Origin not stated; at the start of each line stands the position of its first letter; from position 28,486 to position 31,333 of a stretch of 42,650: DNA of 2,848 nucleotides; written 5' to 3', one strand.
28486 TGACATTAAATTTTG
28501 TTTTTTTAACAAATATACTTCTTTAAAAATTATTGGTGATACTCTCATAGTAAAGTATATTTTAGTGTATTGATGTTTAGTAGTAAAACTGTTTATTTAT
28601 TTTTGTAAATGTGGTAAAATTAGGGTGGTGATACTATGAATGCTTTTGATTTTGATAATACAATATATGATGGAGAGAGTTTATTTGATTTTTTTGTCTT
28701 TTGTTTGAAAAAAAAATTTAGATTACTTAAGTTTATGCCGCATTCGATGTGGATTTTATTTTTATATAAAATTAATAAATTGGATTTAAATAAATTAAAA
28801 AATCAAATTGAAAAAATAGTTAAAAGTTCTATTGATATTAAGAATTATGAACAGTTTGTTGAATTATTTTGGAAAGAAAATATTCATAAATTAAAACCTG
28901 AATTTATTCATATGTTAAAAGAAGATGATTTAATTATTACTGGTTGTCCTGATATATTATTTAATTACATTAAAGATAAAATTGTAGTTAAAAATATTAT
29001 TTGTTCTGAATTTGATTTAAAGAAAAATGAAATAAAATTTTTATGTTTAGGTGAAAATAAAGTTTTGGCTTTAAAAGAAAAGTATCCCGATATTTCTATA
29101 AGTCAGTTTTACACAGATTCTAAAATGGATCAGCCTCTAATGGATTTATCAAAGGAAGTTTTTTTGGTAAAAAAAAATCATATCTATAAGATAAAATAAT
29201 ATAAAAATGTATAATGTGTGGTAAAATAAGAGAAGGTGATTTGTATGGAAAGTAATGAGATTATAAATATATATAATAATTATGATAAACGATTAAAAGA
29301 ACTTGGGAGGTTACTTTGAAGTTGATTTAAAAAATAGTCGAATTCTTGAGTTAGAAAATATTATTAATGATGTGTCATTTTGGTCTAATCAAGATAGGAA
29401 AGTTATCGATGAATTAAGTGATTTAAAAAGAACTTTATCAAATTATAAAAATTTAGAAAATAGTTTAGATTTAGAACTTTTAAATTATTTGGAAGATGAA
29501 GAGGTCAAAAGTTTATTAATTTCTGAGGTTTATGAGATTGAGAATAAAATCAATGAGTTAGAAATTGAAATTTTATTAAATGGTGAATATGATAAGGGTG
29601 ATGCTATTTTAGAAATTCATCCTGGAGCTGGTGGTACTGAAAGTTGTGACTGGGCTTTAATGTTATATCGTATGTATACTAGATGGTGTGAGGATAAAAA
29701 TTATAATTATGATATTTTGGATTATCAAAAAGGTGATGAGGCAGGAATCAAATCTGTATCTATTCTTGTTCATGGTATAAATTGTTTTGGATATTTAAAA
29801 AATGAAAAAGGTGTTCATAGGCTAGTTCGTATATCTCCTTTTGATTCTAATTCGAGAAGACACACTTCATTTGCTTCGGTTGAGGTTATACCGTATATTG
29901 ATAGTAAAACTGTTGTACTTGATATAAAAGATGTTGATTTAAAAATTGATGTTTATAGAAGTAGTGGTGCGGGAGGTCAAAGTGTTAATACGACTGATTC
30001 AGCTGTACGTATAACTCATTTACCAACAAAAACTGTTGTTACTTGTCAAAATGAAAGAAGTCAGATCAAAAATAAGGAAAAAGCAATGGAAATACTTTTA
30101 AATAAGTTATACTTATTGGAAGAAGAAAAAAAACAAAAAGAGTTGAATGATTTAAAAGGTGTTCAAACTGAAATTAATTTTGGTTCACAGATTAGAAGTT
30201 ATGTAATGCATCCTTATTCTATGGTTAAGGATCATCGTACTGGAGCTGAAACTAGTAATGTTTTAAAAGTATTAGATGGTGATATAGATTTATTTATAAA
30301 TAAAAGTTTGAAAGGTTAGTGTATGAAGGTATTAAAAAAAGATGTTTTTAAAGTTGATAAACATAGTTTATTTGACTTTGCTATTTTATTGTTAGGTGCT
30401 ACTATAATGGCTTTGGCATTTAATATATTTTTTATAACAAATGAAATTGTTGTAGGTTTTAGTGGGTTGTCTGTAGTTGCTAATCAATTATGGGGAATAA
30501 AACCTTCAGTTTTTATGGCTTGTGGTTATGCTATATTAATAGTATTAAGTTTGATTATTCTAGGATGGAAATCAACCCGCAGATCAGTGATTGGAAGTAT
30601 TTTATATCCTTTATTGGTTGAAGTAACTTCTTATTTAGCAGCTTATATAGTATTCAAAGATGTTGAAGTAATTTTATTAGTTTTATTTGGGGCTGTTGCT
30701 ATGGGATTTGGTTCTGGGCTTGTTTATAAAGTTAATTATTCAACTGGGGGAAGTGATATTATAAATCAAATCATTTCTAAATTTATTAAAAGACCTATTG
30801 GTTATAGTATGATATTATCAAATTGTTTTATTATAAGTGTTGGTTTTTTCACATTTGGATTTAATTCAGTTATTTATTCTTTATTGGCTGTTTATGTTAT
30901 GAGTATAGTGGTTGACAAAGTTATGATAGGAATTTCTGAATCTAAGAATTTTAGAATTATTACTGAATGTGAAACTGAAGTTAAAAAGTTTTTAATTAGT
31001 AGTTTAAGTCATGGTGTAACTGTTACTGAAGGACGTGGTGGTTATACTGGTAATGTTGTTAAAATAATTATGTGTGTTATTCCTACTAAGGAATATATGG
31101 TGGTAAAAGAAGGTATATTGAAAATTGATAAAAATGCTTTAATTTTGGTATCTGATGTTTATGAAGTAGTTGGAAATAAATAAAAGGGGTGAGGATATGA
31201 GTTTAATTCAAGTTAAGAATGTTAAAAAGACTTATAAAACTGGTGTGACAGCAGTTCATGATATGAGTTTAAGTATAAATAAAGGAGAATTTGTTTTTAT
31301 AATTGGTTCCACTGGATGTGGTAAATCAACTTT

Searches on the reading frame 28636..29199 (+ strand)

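Call 69: search_protein_families(library=pfam, proteins=[window:28636-29199:+], max_evalue=0.0001)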
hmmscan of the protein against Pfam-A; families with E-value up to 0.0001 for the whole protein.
window:28636-29199:+ (187 aa): 1 family
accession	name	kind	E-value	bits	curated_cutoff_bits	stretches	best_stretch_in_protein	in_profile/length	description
PF12710.13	HAD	-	1.2e-13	52.4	27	1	4-169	3-188/189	haloacid dehalogenase-like hydrolase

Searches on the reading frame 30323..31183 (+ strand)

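Call 5: search_protein_families(library=pfam, proteins=[window:30323-31183:+], max_evalue=1)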
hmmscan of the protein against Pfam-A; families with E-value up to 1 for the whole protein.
window:30323-31183:+ (286 aa): 2 families
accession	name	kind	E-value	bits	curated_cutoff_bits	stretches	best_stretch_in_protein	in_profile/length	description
PF02588.21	YitT_membrane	-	3e-40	138.3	24.3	1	19-224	2-204/205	Uncharacterised 5xTM membrane BCR, YitT family COG1284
PF10035.14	DUF2179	-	2e-16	60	22.8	1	230-284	1-55/55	Uncharacterized protein conserved in bacteria (DUF2179)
